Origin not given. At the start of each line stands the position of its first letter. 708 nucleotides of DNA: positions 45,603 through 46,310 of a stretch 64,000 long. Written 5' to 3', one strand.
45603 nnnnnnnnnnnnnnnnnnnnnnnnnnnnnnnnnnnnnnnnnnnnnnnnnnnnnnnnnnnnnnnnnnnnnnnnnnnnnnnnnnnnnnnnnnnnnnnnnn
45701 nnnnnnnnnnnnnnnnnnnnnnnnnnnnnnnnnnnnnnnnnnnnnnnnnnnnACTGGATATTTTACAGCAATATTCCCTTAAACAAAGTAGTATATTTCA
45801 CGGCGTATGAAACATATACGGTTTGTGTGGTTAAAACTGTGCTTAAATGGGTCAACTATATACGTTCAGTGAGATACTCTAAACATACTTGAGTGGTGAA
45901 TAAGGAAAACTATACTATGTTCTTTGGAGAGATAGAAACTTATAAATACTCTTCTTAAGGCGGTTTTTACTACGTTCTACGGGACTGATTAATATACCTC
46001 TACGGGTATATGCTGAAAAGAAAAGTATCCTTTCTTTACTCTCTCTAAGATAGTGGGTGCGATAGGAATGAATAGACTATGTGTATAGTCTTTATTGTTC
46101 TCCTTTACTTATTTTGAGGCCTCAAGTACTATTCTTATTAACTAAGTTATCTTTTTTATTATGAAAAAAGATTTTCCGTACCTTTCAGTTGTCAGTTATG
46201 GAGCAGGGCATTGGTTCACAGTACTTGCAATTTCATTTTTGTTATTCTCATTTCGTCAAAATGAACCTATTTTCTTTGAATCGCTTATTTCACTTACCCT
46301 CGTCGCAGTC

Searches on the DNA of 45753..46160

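Call 78: search_rna_families(source=window, start=45753, end=46160, threshold=evalue, max_evalue=1)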
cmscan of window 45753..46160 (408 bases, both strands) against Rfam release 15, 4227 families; matches with E-value up to 1: 0.
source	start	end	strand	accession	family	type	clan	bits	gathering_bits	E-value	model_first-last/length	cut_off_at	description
